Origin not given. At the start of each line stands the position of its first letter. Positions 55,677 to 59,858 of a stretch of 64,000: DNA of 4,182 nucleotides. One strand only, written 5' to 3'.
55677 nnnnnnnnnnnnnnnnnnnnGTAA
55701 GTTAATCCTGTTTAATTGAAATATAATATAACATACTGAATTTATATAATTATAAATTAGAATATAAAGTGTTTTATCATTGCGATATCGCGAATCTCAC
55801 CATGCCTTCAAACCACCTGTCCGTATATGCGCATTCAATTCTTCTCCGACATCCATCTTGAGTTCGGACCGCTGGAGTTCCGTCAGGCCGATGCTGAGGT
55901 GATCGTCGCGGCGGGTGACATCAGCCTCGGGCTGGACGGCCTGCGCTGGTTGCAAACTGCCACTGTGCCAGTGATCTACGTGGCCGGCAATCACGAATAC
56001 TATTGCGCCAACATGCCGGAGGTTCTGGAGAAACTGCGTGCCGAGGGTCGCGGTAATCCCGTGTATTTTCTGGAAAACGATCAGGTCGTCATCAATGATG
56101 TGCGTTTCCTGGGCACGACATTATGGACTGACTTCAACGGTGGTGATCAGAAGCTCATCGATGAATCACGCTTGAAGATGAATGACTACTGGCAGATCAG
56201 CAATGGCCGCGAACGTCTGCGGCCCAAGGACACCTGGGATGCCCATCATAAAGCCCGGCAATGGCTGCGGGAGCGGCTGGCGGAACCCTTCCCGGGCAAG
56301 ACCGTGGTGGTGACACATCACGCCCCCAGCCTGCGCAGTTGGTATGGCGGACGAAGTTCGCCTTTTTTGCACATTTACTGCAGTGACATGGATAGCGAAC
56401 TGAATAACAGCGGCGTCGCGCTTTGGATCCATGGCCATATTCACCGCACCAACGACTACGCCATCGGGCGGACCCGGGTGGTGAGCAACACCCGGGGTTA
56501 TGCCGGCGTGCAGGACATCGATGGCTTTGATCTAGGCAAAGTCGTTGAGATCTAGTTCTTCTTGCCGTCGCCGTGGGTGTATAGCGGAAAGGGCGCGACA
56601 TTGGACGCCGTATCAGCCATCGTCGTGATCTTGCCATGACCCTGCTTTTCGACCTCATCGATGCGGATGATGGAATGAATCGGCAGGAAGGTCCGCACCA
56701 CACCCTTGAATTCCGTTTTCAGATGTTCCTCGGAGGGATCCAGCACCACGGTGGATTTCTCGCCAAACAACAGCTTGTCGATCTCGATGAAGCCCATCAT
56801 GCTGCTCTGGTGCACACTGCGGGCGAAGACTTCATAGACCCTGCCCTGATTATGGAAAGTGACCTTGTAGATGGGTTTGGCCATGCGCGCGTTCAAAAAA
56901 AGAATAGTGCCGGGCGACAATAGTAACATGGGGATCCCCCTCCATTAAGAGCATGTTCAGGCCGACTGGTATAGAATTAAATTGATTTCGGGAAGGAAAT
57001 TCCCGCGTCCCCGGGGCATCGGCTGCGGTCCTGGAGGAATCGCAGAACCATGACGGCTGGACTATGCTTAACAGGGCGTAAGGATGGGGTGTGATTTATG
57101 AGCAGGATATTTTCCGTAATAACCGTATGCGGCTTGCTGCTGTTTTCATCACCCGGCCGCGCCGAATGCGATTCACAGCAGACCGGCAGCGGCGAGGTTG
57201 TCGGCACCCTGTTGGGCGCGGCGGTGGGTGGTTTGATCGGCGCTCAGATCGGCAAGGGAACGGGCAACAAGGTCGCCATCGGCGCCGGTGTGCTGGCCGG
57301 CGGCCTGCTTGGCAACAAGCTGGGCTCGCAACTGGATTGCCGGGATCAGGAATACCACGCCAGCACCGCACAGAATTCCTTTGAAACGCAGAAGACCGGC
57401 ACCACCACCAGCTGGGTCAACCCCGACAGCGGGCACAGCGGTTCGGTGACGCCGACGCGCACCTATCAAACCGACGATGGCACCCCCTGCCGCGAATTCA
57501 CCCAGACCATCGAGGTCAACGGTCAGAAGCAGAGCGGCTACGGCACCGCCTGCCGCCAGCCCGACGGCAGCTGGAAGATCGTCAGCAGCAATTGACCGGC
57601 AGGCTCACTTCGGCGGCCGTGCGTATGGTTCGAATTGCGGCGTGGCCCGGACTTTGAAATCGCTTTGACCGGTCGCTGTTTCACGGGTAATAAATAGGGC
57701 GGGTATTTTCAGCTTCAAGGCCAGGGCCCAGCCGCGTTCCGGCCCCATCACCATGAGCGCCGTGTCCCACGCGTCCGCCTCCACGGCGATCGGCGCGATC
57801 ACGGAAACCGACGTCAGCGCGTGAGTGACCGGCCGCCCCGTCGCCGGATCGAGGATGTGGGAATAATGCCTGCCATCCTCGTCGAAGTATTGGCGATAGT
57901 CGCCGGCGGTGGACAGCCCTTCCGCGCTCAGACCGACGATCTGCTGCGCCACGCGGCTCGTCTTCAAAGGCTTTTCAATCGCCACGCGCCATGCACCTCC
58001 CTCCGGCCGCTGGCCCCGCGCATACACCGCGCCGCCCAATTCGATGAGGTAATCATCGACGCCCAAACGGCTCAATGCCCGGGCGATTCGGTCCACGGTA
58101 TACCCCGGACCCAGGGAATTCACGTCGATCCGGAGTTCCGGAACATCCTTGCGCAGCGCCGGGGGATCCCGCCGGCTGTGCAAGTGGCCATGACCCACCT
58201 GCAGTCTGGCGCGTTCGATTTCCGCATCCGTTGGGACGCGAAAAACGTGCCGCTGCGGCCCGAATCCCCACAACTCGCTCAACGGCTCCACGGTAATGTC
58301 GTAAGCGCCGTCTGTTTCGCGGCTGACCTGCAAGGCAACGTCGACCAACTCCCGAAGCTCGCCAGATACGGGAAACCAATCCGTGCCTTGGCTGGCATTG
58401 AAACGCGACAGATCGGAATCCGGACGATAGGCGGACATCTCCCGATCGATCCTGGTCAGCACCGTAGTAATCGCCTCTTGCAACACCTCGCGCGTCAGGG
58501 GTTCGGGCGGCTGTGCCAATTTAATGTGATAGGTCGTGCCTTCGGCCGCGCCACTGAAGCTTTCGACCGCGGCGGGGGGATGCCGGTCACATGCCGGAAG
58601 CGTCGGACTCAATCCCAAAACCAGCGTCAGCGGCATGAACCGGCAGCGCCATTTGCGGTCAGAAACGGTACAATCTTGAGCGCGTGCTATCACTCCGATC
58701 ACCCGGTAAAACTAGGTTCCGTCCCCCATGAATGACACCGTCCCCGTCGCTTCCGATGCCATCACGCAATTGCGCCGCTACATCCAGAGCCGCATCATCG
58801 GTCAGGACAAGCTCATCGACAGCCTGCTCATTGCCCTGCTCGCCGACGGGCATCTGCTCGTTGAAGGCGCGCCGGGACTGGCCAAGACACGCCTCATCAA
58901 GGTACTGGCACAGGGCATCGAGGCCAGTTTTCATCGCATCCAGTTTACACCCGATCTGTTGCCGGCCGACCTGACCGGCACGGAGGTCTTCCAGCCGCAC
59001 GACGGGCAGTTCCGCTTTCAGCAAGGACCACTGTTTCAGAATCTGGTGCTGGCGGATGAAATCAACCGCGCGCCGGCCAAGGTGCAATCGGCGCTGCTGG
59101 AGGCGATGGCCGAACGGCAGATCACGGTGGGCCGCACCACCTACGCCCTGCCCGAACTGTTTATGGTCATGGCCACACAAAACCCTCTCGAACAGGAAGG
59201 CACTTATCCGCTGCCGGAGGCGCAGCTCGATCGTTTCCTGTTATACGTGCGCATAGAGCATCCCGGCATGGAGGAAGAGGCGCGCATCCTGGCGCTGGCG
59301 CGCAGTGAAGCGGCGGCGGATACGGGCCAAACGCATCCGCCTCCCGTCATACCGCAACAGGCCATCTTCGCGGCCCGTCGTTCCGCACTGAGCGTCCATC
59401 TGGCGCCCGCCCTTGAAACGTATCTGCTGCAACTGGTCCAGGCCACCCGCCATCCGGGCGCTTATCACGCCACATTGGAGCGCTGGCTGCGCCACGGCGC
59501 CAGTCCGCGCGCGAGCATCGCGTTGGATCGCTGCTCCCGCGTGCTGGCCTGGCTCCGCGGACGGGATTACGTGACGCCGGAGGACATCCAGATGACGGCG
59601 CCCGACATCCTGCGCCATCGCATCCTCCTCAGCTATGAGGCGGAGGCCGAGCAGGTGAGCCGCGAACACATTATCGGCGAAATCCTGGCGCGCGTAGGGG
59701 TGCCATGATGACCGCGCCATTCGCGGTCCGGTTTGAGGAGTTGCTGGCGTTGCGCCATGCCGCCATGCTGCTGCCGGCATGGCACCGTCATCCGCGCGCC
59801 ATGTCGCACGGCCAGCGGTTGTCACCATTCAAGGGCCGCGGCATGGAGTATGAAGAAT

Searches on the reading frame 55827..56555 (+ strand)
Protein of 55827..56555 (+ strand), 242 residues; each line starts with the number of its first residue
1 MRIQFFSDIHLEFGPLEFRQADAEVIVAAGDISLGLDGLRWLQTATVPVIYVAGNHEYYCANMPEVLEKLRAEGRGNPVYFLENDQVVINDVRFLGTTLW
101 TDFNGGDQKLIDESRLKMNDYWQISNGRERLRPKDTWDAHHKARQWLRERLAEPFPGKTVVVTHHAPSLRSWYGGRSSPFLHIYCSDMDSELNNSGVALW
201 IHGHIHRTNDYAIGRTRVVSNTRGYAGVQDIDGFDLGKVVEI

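Call 49: search_protein_families(library=ncbifam, proteins=[window:55827-56555:+], max_evalue=0.000001)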
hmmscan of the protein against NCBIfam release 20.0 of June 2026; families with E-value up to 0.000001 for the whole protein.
window:55827-56555:+ (242 aa): 1 family
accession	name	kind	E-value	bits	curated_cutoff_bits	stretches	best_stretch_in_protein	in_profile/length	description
TIGR03729.1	acc_ester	subfamily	5.4e-08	32.5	148.25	1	22-224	32-238/239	putative phosphoesterase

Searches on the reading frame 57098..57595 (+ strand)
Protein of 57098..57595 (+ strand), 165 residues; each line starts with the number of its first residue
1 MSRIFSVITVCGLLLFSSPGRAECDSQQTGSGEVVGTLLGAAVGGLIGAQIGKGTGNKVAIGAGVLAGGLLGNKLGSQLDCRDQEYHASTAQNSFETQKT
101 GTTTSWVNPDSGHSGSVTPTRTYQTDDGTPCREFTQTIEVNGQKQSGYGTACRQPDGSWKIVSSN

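Call 49: search_protein_families(library=ncbifam, proteins=[window:57098-57595:+], max_evalue=0.000001)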
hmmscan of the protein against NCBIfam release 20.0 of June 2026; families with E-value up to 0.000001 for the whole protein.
window:57098-57595:+ (165 aa): 2 families
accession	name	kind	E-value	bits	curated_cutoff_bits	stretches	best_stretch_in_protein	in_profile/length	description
NF008437.0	PRK11280.1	equivalog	2e-11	44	99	1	32-85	69-122/179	hypothetical protein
NF053611.1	YiaD_Gzip_OmpA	equivalog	2.4e-09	37.2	175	1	22-102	14-94/206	YiaD family glycine zipper/OmpA-like lipoprotein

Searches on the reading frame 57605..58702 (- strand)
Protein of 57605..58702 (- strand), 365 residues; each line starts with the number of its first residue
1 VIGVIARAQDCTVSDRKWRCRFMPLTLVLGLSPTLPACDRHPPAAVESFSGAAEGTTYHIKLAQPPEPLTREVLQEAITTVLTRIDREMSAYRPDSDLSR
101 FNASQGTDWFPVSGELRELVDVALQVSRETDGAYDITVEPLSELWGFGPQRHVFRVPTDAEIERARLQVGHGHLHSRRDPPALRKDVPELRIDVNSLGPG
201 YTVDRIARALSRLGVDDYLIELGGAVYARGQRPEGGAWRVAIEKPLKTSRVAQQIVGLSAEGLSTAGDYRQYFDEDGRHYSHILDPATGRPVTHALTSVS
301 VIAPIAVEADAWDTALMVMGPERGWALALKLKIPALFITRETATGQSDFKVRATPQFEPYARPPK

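Call 49: search_protein_families(library=ncbifam, proteins=[window:57605-58702:-], max_evalue=0.000001)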
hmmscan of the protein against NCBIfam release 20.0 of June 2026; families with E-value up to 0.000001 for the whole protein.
window:57605-58702:- (365 aa): 1 family
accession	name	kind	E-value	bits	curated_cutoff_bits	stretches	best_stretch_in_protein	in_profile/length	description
NF007774.0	PRK10461.1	equivalog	3.7e-93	312.2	498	1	31-360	13-345/351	FAD:protein FMN transferase ApbE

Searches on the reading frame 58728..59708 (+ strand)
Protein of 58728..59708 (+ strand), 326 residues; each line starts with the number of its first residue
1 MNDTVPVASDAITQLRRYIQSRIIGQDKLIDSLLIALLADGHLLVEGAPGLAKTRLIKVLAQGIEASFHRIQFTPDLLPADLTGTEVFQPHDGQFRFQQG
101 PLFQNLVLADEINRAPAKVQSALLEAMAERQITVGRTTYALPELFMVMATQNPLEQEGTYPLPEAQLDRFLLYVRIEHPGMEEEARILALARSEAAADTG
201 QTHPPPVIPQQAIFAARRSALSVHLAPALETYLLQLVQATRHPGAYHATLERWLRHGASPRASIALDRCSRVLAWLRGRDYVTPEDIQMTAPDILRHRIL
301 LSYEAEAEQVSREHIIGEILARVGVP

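Call 49: search_protein_families(library=ncbifam, proteins=[window:58728-59708:+], max_evalue=0.000001)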
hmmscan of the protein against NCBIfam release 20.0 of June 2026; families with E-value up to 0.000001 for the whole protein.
window:58728-59708:+ (326 aa): 3 families
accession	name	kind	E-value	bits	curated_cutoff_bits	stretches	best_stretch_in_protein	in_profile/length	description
TIGR02031.1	BchD-ChlD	equivalog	3.8e-11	42.4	499.55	1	90-309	75-281/608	magnesium chelatase ATPase subunit D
TIGR02442.1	Cob-chelat-sub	hypoth_equivalog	3.9e-11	42.1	779.45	1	93-300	114-311/641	putative cobaltochelatase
NF047784.1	MadB_ATPase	equivalog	9.9e-08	31.5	475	0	106-191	141-221/298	MadB family AAA-type ATPase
